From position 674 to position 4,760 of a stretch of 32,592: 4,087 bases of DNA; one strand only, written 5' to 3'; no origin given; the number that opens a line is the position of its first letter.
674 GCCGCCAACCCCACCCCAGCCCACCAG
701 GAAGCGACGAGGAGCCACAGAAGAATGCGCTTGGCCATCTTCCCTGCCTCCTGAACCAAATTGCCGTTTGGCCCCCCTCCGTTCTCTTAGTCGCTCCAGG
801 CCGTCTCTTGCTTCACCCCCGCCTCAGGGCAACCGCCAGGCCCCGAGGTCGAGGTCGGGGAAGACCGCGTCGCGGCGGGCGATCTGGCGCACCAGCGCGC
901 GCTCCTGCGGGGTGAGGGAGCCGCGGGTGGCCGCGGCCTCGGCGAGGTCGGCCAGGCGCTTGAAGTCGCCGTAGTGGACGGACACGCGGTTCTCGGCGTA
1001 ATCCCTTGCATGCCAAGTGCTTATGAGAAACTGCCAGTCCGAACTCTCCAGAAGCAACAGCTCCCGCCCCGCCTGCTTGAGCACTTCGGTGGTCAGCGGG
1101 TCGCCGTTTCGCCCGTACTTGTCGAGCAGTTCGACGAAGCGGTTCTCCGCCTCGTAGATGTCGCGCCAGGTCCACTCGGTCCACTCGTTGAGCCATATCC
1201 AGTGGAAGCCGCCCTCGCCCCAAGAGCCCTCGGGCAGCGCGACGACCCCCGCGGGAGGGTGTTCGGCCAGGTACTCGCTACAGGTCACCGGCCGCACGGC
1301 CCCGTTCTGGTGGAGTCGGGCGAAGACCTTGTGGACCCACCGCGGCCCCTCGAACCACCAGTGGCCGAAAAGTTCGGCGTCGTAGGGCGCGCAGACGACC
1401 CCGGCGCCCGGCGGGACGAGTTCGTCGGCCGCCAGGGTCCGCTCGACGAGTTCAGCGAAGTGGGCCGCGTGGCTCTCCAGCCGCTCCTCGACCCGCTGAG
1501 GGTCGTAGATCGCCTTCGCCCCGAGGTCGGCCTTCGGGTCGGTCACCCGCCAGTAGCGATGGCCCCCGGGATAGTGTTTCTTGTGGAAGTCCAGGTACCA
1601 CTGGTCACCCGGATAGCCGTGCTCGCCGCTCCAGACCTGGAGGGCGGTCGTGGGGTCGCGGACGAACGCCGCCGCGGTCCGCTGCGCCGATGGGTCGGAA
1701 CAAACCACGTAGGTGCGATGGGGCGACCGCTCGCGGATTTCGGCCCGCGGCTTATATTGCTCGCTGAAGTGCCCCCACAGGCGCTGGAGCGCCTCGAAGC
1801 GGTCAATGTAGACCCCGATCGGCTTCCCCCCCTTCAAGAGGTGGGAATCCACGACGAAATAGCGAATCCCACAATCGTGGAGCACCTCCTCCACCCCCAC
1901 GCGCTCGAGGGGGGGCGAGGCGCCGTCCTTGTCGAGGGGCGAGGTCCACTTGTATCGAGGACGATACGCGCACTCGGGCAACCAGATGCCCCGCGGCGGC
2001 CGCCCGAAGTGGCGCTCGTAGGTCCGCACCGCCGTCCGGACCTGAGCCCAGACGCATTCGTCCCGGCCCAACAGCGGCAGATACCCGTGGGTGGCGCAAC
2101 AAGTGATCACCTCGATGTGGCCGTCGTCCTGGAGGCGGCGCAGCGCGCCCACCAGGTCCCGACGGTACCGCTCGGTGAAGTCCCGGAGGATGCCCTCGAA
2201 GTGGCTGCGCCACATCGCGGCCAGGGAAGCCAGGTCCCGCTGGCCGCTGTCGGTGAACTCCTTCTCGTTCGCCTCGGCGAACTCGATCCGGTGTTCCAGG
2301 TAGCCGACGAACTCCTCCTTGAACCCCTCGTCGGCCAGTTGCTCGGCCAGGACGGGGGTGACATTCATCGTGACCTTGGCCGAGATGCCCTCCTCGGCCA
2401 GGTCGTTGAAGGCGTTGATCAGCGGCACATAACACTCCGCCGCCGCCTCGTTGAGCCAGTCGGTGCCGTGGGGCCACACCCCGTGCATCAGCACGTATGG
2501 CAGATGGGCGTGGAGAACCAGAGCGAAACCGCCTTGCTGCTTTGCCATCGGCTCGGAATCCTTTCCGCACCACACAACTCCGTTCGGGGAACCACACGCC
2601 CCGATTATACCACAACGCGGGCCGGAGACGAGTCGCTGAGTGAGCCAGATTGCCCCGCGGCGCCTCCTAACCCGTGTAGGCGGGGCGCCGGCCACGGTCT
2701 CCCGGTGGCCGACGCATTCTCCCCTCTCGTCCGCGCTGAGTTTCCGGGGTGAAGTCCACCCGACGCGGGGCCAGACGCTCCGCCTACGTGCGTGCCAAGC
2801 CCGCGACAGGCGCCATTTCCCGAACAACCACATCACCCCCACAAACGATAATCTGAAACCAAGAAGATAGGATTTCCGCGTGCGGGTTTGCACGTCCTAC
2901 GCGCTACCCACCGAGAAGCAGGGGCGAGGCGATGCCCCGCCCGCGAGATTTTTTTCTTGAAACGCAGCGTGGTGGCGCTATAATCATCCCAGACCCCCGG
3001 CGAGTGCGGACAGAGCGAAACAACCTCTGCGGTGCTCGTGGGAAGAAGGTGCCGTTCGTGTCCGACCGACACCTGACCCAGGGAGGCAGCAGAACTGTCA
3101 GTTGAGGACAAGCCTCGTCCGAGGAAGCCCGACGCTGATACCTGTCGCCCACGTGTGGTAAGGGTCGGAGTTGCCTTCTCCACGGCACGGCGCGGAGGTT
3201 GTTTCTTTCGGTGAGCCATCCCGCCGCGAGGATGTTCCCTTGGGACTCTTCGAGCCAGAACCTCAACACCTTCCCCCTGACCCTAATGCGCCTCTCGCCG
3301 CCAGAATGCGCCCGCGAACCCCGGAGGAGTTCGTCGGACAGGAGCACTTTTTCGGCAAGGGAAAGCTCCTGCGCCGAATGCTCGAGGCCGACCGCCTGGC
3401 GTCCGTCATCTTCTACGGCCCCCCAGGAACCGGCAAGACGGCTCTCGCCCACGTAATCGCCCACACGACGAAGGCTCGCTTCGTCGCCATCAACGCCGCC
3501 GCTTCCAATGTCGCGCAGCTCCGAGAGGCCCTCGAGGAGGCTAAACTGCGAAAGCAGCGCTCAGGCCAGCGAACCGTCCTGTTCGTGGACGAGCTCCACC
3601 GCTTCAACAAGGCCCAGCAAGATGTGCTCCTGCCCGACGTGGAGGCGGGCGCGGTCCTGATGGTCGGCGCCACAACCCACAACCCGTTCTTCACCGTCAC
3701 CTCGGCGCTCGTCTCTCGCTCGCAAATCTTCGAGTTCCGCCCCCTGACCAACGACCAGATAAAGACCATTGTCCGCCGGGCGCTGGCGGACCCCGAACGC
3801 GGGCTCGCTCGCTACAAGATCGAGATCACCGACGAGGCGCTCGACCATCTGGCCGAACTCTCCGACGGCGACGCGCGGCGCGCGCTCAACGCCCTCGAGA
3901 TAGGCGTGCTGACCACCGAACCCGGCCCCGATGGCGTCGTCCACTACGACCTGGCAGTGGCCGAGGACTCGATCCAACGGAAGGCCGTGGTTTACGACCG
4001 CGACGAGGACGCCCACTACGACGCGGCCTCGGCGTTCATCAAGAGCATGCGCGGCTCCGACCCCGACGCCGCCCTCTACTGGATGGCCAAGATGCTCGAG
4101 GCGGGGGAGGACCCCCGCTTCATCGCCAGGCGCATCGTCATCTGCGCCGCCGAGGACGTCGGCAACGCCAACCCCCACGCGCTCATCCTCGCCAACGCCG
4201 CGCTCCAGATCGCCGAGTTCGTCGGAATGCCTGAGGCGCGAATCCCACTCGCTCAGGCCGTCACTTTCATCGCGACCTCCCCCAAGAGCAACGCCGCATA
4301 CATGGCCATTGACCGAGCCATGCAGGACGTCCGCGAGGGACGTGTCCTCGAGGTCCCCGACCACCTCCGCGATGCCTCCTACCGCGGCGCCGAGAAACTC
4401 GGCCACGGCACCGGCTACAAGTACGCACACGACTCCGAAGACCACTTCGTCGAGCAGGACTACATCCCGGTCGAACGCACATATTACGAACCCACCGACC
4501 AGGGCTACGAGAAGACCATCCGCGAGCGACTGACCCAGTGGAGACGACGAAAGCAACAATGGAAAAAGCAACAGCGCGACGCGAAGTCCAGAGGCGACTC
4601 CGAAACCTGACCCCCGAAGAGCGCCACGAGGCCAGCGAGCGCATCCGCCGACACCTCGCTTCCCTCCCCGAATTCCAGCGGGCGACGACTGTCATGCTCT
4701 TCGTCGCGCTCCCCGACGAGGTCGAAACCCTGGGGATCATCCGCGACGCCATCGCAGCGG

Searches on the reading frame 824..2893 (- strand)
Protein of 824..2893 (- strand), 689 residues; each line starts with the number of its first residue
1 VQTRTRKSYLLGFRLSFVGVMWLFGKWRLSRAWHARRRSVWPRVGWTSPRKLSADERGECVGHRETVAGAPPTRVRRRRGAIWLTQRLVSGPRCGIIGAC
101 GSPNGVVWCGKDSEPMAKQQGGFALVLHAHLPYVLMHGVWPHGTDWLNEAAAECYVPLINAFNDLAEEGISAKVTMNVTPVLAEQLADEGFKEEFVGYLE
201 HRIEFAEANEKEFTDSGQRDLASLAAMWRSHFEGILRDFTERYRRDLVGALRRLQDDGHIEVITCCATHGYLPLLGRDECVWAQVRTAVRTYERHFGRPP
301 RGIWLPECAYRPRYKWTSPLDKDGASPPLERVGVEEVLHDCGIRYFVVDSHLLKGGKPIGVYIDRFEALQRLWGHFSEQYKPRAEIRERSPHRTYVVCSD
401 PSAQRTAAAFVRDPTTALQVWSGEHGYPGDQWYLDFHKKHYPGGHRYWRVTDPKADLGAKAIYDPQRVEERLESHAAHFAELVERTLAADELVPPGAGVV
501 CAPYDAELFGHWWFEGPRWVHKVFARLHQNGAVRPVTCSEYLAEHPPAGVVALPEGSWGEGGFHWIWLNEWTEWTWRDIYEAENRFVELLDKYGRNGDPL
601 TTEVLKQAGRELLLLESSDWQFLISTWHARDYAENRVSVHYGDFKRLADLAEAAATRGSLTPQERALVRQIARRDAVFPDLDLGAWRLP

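Call 9: search_protein_families(library=pfam, proteins=[window:824-2893:-], max_evalue=0.001)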
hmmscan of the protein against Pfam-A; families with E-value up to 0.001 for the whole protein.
window:824-2893:- (689 aa): 2 families
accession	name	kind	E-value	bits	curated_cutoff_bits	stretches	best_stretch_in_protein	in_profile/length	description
PF03065.20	Glyco_hydro_57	-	6.8e-32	111.4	21.2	1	124-554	1-291/291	Glycosyl hydrolase family 57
PF09210.16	BE_C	-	4.3e-23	82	25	1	579-685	2-100/101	1,4-alpha-glucan branching enzyme, C-terminal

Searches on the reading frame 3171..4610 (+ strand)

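Call 9: search_protein_families(library=pfam, proteins=[window:3171-4610:+], max_evalue=0.001)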
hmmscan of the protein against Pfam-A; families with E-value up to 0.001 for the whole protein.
window:3171-4610:+ (479 aa): 14 families
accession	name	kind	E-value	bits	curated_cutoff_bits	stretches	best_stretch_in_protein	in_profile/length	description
PF12002.13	MgsA_C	-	5.3e-72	241.6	27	1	295-457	1-166/167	MgsA AAA+ ATPase C terminal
PF16193.11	AAA_assoc_2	-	1.6e-27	96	34.3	1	215-294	3-81/81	AAA C-terminal domain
PF00004.35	AAA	-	5.2e-17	63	21.2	1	79-189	1-128/131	ATPase family associated with various cellular activities (AAA)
PF05496.18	RuvB_N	-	1.7e-13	51.1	27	1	46-162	1-113/159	Holliday junction DNA helicase RuvB P-loop domain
PF13191.12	AAA_16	-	4.8e-07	30.9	32.6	0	68-126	13-78/167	AAA ATPase domain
PF00158.32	Sigma54_activat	-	2.3e-06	27.9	20.2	1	74-171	20-131/168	Sigma-54 interaction domain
PF07728.20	AAA_5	-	4.1e-06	27.3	22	1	79-158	2-91/139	AAA domain (dynein-related subfamily)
PF13173.12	AAA_14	-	2.8e-05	24.6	27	1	79-193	5-124/129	AAA domain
PF01078.27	Mg_chelatase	-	2.9e-05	24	20.3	0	78-98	24-44/207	Magnesium chelatase, subunit ChlI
PF13401.12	AAA_22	-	5.7e-05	23.9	27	1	78-152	7-87/130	AAA domain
PF06068.19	TIP49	-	5.9e-05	22.8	23.8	1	50-111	22-87/347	TIP49 P-loop domain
PF01695.23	IstB_IS21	-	0.00026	21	24.1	1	74-150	90-172/238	IstB-like ATP binding protein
PF07724.20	AAA_2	-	0.00062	20.3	27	0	75-187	2-132/166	AAA domain (Cdc48 subfamily)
PF20720.3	nSTAND3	-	0.00081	19.6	27.2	0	78-124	19-64/155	Novel STAND NTPase 3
